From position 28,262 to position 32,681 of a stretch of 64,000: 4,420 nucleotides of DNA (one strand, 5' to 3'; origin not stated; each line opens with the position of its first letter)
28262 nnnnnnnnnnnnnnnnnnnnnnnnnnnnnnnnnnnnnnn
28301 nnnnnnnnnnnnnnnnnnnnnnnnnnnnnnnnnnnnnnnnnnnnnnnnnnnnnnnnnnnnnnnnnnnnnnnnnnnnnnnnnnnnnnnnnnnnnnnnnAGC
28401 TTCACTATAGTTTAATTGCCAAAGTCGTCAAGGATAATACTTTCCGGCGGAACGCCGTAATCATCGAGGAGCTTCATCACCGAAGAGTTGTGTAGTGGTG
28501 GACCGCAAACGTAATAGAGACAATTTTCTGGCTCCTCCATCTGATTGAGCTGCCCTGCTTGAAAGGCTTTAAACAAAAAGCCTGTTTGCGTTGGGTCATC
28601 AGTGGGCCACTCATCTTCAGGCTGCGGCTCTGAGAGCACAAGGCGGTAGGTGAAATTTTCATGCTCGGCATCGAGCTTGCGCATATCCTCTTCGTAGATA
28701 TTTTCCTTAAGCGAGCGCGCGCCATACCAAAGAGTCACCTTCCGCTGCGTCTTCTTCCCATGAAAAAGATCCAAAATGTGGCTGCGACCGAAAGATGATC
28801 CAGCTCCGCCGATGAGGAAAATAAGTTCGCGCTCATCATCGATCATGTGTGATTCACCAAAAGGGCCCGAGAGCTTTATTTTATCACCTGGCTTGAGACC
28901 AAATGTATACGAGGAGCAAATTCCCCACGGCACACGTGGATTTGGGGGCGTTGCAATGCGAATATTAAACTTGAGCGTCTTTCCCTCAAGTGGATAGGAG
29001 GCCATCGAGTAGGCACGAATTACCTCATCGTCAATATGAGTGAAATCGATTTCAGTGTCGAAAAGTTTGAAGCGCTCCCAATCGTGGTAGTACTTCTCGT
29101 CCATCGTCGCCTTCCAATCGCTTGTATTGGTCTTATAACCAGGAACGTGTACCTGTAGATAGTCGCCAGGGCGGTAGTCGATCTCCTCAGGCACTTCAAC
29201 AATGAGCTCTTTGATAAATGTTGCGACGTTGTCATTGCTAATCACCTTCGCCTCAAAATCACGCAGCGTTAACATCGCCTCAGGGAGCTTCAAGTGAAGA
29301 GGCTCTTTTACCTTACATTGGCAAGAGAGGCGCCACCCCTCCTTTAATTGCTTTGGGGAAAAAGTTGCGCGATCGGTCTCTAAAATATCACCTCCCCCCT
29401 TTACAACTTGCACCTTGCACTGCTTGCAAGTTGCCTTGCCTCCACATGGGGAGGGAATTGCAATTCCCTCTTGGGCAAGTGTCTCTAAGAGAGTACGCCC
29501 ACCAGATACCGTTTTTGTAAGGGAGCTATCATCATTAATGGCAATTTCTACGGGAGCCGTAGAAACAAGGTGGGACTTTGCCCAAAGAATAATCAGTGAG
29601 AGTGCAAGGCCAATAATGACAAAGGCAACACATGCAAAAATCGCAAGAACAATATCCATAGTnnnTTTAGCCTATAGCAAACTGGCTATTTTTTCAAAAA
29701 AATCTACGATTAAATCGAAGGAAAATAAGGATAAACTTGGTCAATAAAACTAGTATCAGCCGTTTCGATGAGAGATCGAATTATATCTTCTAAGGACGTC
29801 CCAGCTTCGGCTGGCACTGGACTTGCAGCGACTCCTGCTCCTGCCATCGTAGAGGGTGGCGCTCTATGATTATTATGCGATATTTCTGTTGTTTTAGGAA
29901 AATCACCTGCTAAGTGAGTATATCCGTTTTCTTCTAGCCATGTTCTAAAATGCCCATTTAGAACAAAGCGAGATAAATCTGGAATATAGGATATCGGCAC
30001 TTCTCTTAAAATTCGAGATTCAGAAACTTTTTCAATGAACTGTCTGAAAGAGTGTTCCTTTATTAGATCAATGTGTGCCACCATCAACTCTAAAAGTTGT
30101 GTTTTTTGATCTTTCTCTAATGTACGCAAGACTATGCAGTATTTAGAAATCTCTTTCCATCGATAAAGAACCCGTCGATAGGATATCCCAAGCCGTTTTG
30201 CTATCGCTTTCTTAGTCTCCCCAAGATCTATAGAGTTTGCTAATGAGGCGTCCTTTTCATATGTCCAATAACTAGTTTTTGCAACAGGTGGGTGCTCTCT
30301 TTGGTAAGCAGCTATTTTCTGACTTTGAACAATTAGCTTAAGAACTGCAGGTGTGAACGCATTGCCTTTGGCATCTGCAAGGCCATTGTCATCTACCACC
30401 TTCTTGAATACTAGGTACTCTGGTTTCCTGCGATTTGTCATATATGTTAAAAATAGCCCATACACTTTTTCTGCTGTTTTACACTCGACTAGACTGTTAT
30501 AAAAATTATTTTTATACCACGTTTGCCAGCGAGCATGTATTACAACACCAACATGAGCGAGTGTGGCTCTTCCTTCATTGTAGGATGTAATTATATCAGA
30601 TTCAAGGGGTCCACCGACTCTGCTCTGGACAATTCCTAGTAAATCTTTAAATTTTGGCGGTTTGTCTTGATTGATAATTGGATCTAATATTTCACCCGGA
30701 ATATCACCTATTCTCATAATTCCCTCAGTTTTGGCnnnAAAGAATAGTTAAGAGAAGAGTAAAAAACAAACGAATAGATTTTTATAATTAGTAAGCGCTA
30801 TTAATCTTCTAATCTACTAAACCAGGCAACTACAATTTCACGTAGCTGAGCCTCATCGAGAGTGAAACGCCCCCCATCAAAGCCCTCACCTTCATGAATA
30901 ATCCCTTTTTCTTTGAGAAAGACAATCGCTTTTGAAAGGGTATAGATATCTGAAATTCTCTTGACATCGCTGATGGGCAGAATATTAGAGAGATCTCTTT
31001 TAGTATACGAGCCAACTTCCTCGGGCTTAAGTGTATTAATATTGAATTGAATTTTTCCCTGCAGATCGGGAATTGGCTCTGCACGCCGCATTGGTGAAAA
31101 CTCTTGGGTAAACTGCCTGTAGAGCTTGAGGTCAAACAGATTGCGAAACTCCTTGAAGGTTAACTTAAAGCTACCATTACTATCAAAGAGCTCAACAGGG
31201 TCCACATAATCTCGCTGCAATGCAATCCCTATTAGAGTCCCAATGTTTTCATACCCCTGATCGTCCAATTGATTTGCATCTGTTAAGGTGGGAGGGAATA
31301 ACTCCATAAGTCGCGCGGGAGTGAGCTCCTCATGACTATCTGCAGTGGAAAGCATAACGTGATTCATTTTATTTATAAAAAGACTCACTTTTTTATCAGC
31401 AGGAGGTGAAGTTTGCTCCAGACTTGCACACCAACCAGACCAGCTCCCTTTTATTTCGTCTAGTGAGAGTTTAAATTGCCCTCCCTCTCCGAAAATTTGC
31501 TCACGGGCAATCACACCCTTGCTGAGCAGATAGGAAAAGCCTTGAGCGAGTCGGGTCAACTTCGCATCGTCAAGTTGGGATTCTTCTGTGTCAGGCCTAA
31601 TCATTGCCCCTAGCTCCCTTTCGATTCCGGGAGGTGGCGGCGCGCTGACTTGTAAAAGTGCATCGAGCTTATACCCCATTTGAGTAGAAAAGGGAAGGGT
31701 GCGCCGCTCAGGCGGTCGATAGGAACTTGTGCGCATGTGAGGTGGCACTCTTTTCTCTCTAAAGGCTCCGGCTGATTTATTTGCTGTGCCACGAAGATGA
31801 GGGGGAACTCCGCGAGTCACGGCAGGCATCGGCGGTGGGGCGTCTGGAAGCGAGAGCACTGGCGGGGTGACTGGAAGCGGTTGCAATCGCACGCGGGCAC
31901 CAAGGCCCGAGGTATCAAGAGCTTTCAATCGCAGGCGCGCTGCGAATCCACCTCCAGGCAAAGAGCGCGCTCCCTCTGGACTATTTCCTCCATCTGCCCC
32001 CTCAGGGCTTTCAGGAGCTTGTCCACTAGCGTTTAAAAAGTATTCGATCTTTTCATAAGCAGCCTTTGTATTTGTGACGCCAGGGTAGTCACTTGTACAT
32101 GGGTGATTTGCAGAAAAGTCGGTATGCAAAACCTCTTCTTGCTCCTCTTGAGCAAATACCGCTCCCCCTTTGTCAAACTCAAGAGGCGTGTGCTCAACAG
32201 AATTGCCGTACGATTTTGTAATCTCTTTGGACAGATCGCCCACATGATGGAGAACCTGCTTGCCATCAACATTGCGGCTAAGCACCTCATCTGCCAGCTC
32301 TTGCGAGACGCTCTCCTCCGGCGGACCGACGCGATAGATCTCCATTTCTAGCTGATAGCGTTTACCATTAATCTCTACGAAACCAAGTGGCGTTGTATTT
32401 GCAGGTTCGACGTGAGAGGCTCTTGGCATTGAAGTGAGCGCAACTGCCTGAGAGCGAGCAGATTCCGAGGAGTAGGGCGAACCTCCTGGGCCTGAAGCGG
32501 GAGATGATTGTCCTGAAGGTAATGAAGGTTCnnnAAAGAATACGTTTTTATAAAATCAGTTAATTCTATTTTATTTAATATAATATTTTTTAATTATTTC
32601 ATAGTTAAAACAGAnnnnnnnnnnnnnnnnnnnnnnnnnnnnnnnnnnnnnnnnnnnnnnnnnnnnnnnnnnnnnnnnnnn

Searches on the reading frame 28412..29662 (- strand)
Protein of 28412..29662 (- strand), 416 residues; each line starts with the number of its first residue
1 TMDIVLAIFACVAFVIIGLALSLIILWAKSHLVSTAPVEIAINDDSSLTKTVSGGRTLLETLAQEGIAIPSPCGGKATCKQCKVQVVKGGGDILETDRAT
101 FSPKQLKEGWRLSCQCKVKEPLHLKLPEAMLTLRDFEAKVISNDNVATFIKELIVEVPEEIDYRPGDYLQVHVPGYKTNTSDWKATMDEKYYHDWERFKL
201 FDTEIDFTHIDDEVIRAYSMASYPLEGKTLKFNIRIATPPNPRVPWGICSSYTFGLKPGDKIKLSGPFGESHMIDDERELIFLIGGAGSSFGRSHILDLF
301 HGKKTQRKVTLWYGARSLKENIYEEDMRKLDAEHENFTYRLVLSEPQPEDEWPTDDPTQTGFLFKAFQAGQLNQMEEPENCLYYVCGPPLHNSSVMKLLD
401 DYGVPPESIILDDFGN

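Call 8: search_protein_families(library=pfam, proteins=[window:28412-29662:-], max_evalue=0.001)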
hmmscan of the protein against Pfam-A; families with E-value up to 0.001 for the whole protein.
window:28412-29662:- (416 aa): 3 families
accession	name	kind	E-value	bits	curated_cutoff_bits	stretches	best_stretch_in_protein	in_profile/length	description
PF00111.32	Fer2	-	6.2e-12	45.7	21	1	48-119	8-77/77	2Fe-2S iron-sulfur cluster binding domain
PF00175.26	NAD_binding_1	-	1.3e-07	32.7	22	1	283-389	2-101/109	Oxidoreductase NAD-binding domain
PF00970.30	FAD_binding_6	-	2.5e-06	28.2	21.1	1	210-271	42-97/99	Oxidoreductase FAD-binding domain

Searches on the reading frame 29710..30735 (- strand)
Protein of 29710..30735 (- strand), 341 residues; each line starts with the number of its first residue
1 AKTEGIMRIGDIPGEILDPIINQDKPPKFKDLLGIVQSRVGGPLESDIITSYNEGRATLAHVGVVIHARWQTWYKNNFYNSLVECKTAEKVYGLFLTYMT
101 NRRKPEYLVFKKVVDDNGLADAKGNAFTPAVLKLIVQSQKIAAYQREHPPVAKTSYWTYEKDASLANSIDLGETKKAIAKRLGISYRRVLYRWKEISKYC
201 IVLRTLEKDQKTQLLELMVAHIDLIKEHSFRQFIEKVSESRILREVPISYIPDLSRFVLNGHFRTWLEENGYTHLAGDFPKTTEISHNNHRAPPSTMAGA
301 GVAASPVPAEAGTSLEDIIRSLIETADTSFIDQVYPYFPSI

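Call 42: search_protein_families(library=pfam, proteins=[window:29710-30735:-], max_evalue=1)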
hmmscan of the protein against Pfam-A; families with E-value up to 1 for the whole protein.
window:29710-30735:- (341 aa): 3 families
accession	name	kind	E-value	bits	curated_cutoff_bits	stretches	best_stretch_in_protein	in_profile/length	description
PF13518.12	HTH_28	-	0.0042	17.6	25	1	172-194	12-33/52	Helix-turn-helix domain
PF13384.12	HTH_23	-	0.0066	16.7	24.6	1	170-194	16-38/50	Homeodomain-like domain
PF01527.26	HTH_Tnp_1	-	0.15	12.7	24.1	1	157-195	7-45/75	Transposase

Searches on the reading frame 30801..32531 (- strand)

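Call 8: search_protein_families(library=pfam, proteins=[window:30801-32531:-], max_evalue=0.001)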
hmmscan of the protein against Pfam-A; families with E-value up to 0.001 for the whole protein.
window:30801-32531:- (576 aa): 0 families

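Call 42: search_protein_families(library=pfam, proteins=[window:30801-32531:-], max_evalue=1)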
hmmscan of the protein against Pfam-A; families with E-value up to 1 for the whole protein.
window:30801-32531:- (576 aa): 2 families
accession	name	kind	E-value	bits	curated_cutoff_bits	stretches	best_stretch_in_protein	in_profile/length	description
PF00036.39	EF-hand_1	-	0.036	14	25.4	1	447-466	7-26/29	EF hand domain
PF13405.12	EF-hand_6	-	0.17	12.2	25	1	448-467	8-27/30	EF-hand domain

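Call 48: search_protein_families(library=ncbifam, proteins=[window:30801-32531:-], max_evalue=1)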
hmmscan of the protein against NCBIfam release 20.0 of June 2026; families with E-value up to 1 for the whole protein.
window:30801-32531:- (576 aa): 0 families
